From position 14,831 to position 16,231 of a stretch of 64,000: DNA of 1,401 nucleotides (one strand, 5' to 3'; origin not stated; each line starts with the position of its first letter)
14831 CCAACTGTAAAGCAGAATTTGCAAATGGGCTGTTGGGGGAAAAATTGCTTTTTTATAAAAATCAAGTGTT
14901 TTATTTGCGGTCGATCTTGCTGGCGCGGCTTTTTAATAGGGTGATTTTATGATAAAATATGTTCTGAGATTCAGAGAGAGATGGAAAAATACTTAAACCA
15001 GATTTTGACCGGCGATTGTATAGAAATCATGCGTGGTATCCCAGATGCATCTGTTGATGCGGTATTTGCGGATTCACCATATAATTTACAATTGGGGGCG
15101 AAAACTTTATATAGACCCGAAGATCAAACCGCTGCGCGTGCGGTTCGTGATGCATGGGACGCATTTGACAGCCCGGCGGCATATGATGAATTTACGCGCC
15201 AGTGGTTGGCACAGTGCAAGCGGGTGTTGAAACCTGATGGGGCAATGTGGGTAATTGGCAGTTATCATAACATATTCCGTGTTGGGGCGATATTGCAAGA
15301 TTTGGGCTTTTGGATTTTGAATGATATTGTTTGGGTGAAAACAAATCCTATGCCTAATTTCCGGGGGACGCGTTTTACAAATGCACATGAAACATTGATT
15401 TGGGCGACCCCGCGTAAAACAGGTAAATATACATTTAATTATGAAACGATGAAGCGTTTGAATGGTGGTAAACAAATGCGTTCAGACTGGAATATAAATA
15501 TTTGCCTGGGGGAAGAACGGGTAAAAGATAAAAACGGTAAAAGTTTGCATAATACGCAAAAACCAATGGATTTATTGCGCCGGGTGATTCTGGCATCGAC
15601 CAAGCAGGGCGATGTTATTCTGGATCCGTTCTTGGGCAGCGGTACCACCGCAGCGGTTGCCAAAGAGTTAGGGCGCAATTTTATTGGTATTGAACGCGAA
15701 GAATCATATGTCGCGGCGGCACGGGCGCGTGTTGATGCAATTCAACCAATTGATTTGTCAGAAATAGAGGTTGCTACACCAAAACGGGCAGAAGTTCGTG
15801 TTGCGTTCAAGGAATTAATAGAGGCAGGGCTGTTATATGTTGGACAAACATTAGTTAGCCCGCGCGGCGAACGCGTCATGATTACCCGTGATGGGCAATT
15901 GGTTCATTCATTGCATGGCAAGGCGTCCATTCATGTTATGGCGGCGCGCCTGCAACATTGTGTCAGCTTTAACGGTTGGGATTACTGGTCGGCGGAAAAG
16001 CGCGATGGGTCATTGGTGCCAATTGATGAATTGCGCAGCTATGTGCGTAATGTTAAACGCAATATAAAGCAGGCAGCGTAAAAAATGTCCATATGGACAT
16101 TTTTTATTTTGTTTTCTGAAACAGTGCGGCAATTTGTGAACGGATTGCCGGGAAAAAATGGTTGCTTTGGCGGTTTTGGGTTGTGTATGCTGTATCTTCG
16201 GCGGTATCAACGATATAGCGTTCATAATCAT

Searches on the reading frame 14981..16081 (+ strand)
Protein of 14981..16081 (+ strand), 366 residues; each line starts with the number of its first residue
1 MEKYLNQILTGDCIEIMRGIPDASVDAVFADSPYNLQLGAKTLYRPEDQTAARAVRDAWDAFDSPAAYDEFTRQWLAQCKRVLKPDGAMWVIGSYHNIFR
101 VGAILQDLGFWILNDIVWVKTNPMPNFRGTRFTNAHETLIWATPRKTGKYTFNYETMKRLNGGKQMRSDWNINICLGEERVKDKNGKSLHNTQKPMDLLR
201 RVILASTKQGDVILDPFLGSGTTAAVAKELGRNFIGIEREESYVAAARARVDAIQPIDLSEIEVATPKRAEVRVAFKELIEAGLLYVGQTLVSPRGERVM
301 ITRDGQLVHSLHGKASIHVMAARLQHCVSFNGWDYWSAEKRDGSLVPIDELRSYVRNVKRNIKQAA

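Call 80: search_protein_families(library=pfam, proteins=[window:14981-16081:+], max_evalue=0.001)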
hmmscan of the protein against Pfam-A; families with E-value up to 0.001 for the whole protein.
window:14981-16081:+ (366 aa): 4 families
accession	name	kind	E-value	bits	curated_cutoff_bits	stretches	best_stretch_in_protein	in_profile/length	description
PF01555.25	N6_N4_Mtase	-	1.6e-65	221.6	26.7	1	25-247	1-219/221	DNA methylase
PF18755.6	RAMA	-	1.7e-08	34.8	35.2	1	263-356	8-102/107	Restriction Enzyme Adenine Methylase Associated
PF01170.24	UPF0020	-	0.00011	22.4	22.3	0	203-251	22-71/197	RMKL-like, methyltransferase domain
PF08241.18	Methyltransf_11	-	0.00085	20.4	21.2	0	73-90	77-94/95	Methyltransferase domain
